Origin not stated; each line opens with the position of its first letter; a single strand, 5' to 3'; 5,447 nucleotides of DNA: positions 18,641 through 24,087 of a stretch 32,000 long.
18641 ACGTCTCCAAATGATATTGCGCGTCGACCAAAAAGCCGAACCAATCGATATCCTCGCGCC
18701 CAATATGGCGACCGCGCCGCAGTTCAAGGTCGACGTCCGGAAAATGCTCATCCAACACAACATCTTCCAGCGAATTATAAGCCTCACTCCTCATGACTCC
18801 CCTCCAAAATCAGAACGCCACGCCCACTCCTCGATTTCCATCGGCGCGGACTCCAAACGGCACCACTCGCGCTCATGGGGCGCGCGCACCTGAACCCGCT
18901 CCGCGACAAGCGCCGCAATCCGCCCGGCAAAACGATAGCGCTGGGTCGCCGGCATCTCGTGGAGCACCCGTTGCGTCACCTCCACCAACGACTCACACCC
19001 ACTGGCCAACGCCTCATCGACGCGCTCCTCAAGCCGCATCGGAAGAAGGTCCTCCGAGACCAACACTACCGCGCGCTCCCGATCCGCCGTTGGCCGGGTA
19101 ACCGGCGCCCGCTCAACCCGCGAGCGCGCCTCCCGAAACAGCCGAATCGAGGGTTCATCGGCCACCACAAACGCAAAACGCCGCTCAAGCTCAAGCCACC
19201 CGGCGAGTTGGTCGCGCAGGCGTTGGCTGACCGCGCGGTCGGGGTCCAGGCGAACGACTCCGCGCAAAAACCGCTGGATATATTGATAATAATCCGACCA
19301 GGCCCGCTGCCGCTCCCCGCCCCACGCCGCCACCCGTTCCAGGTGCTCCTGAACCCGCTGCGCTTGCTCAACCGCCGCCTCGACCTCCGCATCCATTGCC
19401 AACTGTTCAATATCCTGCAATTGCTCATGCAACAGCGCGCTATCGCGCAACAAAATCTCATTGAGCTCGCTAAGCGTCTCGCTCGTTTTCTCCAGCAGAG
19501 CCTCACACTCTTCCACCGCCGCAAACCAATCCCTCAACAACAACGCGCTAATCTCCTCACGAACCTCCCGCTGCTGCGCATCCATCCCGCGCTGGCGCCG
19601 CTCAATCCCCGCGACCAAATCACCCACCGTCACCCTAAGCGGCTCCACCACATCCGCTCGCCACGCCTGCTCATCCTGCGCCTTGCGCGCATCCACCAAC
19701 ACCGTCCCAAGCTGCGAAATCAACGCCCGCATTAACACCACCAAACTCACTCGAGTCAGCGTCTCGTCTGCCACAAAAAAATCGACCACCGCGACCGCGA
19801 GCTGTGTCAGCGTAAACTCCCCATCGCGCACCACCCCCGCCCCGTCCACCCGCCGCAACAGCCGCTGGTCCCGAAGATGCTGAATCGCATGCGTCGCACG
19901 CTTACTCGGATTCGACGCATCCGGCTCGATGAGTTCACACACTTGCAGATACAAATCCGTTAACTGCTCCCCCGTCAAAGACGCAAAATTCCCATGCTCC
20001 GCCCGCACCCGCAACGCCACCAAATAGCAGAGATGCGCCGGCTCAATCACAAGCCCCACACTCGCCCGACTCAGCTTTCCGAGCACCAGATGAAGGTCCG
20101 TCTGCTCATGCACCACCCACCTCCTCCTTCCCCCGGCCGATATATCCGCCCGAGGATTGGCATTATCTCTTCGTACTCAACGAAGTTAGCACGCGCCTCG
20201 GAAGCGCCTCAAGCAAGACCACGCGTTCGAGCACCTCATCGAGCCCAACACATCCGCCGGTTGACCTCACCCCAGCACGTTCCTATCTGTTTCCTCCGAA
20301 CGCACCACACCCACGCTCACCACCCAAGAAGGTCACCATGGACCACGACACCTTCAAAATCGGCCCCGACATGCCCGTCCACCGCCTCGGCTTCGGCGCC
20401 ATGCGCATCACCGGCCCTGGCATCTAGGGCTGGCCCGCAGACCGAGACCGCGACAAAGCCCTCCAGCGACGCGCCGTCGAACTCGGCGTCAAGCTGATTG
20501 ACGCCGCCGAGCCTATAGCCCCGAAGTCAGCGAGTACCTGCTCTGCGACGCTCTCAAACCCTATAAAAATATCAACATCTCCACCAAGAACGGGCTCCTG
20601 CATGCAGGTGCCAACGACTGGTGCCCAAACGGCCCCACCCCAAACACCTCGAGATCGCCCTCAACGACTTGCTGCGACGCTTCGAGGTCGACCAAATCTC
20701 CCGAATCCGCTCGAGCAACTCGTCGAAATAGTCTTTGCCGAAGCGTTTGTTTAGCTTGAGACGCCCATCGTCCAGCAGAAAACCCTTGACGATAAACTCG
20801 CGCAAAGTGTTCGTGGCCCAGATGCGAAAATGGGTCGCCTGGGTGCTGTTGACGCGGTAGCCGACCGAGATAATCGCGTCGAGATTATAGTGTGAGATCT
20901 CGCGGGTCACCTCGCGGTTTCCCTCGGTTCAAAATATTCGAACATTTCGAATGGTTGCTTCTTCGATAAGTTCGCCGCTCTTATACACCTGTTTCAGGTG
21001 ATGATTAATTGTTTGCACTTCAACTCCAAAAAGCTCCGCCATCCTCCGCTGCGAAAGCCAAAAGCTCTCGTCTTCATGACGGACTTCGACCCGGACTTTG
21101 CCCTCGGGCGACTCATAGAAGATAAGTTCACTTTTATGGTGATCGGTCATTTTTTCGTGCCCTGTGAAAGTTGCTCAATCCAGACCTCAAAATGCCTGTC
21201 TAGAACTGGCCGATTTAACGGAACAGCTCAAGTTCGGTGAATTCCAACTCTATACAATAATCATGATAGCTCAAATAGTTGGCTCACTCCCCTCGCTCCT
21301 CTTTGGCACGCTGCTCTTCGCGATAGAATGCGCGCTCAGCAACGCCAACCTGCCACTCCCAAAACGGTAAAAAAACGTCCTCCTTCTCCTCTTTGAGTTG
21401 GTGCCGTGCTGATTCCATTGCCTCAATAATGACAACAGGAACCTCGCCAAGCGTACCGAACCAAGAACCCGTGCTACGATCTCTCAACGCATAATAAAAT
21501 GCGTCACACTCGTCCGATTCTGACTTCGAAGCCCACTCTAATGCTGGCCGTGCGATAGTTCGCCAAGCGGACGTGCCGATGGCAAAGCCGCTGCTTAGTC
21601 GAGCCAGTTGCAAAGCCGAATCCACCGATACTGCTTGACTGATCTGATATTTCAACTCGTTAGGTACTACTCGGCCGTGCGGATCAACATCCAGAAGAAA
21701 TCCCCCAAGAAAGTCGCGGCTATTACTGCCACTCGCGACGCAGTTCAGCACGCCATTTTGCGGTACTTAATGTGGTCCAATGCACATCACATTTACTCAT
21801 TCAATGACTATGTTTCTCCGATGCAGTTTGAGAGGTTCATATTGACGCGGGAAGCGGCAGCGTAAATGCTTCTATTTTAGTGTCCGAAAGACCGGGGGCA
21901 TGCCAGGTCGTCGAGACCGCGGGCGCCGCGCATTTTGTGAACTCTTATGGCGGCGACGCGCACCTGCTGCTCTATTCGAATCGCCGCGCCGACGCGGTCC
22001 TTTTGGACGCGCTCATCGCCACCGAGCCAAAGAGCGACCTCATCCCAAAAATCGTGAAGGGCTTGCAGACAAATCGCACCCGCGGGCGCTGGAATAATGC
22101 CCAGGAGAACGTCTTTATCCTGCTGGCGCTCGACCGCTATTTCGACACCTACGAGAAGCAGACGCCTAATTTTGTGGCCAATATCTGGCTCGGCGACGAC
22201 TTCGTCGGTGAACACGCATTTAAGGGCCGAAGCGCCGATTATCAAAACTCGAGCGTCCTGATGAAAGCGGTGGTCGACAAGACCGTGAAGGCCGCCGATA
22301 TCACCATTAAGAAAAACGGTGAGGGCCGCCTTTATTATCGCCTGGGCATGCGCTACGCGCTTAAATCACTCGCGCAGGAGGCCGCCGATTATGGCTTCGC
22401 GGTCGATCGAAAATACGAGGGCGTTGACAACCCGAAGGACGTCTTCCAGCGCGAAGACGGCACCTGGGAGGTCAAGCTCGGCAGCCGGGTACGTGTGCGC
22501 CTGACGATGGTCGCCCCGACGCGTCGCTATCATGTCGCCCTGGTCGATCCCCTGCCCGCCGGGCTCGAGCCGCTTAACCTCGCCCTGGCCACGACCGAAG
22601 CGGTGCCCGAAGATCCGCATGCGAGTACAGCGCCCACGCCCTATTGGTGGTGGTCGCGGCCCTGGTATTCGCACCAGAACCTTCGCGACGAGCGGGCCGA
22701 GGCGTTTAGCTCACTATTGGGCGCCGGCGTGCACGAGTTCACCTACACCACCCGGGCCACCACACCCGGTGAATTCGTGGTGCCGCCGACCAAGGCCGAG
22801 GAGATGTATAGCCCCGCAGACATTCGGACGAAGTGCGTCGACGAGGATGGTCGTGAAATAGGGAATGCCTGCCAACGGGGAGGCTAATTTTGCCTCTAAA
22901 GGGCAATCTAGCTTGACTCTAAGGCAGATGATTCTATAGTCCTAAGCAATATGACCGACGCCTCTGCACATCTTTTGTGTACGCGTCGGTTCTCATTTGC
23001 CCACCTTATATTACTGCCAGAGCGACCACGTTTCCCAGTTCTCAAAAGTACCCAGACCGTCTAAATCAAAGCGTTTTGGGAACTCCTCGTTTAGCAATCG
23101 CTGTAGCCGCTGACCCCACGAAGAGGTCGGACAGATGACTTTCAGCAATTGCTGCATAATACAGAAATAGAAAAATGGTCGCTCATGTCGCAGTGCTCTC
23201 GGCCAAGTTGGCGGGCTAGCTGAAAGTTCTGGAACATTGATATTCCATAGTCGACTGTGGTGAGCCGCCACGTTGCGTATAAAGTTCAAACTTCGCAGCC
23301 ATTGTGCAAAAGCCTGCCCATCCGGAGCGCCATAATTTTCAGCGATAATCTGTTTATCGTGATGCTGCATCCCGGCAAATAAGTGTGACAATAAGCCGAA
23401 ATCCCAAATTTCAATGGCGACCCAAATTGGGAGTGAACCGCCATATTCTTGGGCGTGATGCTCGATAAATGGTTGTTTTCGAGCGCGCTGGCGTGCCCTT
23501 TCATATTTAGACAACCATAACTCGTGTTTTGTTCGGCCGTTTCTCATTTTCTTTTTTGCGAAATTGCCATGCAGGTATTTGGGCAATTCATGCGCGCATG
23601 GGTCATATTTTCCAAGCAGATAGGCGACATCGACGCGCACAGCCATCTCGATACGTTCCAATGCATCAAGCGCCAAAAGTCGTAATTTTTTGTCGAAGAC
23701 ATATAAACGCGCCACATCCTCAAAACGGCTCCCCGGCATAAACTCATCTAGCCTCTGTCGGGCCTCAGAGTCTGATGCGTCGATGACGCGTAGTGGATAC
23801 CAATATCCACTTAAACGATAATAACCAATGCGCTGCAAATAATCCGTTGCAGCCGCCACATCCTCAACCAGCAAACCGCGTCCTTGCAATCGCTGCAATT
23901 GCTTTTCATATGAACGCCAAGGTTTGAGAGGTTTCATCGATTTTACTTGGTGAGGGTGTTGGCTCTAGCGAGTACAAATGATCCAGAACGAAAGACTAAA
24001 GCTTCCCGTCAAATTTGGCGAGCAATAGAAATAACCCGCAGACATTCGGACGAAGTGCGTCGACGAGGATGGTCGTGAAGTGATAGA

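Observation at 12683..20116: Four-gene condensin-like plus Toprim nuclease operon: a Wadjet (JetABCD / MksBEFG) anti-plasmid defence system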

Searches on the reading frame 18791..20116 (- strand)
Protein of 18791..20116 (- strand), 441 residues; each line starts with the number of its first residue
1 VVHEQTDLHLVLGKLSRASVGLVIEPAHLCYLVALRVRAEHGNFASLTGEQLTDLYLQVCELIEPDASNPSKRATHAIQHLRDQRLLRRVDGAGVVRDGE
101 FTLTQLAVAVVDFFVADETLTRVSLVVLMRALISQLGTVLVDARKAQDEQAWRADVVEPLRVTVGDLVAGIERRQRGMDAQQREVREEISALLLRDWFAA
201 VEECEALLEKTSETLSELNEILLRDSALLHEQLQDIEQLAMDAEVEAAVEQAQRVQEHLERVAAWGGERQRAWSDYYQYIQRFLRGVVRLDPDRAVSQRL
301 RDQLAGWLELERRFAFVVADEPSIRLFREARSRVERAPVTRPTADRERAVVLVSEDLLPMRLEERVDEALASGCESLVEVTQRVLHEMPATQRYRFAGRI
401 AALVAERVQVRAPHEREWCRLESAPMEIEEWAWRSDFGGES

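Call 3: search_protein_families(library=pfam, proteins=[window:18791-20116:-], max_evalue=0.01)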
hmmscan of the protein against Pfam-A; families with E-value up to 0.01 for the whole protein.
window:18791-20116:- (441 aa): 2 families
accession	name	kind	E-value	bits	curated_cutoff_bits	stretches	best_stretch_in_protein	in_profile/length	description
PF17192.9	MukF_M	-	3e-26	92.6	25.2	1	123-277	3-158/161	MukF middle domain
PF03882.20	KicB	-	4.1e-10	40.3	22.1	1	19-116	17-114/115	MukF winged-helix domain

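Call 4: search_protein_families(library=padloc, proteins=[window:18791-20116:-], max_evalue=0.01)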
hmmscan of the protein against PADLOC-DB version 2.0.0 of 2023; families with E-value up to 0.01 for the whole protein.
window:18791-20116:- (441 aa): 2 families
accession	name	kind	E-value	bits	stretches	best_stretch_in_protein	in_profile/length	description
PDLC00472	JetB1|JetB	-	0.0017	15.4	1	33-91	131-189/238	DUF4194 domain; MukE-like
PDLC00558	JetA3|JetA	-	0.0092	12.7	0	163-258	178-274/511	Unknown function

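Call 6: search_protein_families(library=ncbifam, proteins=[window:18791-20116:-], max_evalue=0.01)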
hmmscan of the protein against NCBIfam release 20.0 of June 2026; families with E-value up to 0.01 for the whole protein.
window:18791-20116:- (441 aa): 1 family
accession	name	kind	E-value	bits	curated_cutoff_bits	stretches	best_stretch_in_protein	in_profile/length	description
NF003615.0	PRK05260.1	equivalog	1.9e-89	300.6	407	1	10-431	10-435/440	chromosome partition protein MukF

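Call 75: search_solved_structures(query=window:18794-20116:-, max_evalue=1)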
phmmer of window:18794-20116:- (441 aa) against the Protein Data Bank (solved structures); distinct sequences matched with E-value up to 1: 8.
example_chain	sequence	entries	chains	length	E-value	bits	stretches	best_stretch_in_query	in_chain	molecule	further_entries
7nyw_C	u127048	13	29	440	1.2e-34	123.3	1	19-308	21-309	Chromosome partition protein MukF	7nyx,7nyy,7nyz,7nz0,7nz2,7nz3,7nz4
3euh_A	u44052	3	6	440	7.7e-32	114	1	29-317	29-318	Chromosome partition protein mukF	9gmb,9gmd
3rpu_A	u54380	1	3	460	9.3e-32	113.7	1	29-318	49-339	Chromosome partition protein mukF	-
1t98_A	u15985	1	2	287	5.7e-28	101.3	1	29-285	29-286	Chromosome partition protein mukF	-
7n0k_B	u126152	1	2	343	0.76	11.9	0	264-307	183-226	Ion channel TACAN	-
7f6v_A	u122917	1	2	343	0.8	11.9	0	264-307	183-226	Ion channel TACAN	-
7n7p_A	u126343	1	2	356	0.84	11.8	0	264-307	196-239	Ion channel TACAN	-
7f3t_A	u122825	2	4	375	0.92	11.7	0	264-307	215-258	Transmembrane protein 120A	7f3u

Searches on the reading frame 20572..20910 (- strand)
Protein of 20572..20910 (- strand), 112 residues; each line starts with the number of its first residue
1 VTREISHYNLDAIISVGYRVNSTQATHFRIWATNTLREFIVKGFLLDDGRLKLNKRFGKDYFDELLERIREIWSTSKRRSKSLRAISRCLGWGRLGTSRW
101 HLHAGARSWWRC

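Call 8: search_protein_families(library=pfam, proteins=[window:20572-20910:-], max_evalue=0.001)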
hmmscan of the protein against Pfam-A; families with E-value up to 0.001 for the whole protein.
window:20572-20910:- (112 aa): 1 family
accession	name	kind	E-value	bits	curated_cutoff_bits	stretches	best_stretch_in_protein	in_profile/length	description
PF13310.11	Virulence_RhuM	-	2.4e-33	115.9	33.7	1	2-81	18-96/252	Virulence protein RhuM family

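Call 72: search_protein_families(library=padloc, proteins=[window:20572-20910:-], max_evalue=0.01)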
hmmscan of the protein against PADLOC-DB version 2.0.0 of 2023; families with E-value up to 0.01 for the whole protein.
window:20572-20910:- (112 aa): 19 families
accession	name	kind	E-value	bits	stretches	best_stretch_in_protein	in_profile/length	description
PDLC04871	PDC-S05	-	2.2e-36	123.8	1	2-79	206-282/468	-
PDLC04853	PDC-S05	-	7.3e-36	122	1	2-79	81-156/336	-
PDLC04876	PDC-S05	-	7.4e-36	121.5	1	2-86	83-167/174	-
PDLC04868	PDC-S05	-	4.1e-35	119.4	1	2-79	81-159/335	-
PDLC04851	PDC-S05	-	5.8e-35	119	1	2-82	85-165/342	-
PDLC04852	PDC-S05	-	8.1e-34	115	1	2-87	86-170/346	-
PDLC04870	PDC-S05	-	5.7e-33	112.1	1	2-78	81-157/214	-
PDLC04864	PDC-S05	-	4.1e-31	106.3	1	2-84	22-102/277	-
PDLC04843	PDC-S05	-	9.2e-30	101.9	1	2-77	78-151/330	-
PDLC04872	PDC-S05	-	1.1e-24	85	1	2-58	80-136/152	-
PDLC04854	PDC-S05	-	1.2e-24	85.1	1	2-57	79-134/212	-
PDLC04965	PDC-S23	-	1e-23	82.3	1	2-79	80-153/327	-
PDLC04963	PDC-S23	-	2.6e-23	81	1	2-65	72-123/312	-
PDLC04964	PDC-S23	-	1.5e-22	78.2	1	2-57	79-134/331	-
PDLC04858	PDC-S05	-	1.2e-21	74.9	1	2-56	77-131/138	-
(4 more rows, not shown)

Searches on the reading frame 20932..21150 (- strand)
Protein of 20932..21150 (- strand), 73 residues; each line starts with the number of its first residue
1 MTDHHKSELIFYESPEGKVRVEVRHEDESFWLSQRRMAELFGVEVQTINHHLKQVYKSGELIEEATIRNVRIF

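Call 62: search_protein_families(library=pfam, proteins=[window:20932-21150:-], max_evalue=1)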
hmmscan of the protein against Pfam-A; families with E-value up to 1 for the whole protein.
window:20932-21150:- (73 aa): 7 families
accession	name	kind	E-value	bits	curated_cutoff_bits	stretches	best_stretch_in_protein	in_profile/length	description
PF13730.12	HTH_36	-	0.018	15.3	25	1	26-55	21-49/55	Helix-turn-helix domain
PF13545.12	HTH_Crp_2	-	0.033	14.6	27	1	30-59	21-50/70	Crp-like helix-turn-helix domain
PF05732.17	RepL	-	0.088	12.7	20.3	1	25-64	69-108/164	Firmicute plasmid replication protein (RepL)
PF13936.12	HTH_38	-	0.1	12.8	27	1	32-54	21-43/44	Helix-turn-helix domain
PF08281.18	Sigma70_r4_2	-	0.13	12.3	25.7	1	32-56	27-51/54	Sigma-70, region 4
PF12840.13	HTH_20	-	0.22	12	27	1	37-59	24-45/51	Helix-turn-helix domain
PF13412.12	HTH_24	-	0.23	11.5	21.9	1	32-54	18-40/48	Winged helix-turn-helix DNA-binding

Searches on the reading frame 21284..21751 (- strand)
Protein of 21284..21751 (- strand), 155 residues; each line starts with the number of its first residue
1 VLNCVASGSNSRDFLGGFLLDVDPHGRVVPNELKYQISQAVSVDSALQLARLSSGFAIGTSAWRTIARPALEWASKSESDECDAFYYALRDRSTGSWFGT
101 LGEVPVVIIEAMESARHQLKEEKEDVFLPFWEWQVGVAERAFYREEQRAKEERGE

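Call 8: search_protein_families(library=pfam, proteins=[window:21284-21751:-], max_evalue=0.001)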
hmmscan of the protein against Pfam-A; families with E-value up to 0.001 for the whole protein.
window:21284-21751:- (155 aa): 0 families

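Call 62: search_protein_families(library=pfam, proteins=[window:21284-21751:-], max_evalue=1)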
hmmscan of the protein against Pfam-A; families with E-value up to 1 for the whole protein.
window:21284-21751:- (155 aa): 0 families

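Call 72: search_protein_families(library=padloc, proteins=[window:21284-21751:-], max_evalue=0.01)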
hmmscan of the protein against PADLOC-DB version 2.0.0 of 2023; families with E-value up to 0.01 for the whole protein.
window:21284-21751:- (155 aa): 0 families

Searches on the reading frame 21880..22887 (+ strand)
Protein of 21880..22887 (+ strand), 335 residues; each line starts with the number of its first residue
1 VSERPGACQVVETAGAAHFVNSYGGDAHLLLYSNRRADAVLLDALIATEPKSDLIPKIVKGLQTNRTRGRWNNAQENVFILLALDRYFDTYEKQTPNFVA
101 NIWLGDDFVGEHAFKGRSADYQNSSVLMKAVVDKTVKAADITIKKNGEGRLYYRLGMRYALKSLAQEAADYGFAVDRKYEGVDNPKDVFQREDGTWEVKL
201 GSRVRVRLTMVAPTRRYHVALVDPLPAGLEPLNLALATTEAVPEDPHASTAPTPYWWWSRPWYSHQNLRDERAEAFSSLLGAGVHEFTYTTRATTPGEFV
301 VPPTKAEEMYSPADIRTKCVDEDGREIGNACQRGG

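Call 8: search_protein_families(library=pfam, proteins=[window:21880-22887:+], max_evalue=0.001)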
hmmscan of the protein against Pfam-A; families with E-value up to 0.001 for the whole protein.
window:21880-22887:+ (335 aa): 1 family
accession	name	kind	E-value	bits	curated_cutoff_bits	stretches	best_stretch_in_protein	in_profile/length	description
PF17973.7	bMG10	-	2.6e-36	125.1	26.2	1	172-312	1-130/131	Bacterial Alpha-2-macroglobulin MG10 domain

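Call 72: search_protein_families(library=padloc, proteins=[window:21880-22887:+], max_evalue=0.01)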
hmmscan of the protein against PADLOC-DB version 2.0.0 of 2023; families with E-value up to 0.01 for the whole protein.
window:21880-22887:+ (335 aa): 0 families

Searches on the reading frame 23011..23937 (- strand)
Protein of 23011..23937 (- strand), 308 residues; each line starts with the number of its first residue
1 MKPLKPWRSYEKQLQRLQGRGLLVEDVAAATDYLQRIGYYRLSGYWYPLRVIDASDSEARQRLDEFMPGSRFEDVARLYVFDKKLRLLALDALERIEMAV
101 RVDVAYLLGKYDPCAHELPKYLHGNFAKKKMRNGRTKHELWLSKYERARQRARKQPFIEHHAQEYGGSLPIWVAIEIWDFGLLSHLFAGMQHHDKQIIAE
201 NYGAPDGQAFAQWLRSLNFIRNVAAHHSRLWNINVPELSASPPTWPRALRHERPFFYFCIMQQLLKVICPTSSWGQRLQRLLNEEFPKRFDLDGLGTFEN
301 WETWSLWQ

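Call 8: search_protein_families(library=pfam, proteins=[window:23011-23937:-], max_evalue=0.001)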
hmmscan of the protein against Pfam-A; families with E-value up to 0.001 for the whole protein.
window:23011-23937:- (308 aa): 1 family
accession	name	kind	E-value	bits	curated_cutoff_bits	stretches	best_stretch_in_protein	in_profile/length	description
PF07751.16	Abi_2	-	5.9e-54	183.6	25.6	1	33-232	2-184/184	Abi-like protein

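Call 72: search_protein_families(library=padloc, proteins=[window:23011-23937:-], max_evalue=0.01)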
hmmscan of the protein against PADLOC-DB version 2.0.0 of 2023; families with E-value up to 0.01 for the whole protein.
window:23011-23937:- (308 aa): 1 family
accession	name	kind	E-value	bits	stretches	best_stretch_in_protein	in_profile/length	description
PDLC02344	AbiD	-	6.5e-61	204.5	1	2-303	2-273/277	AbiD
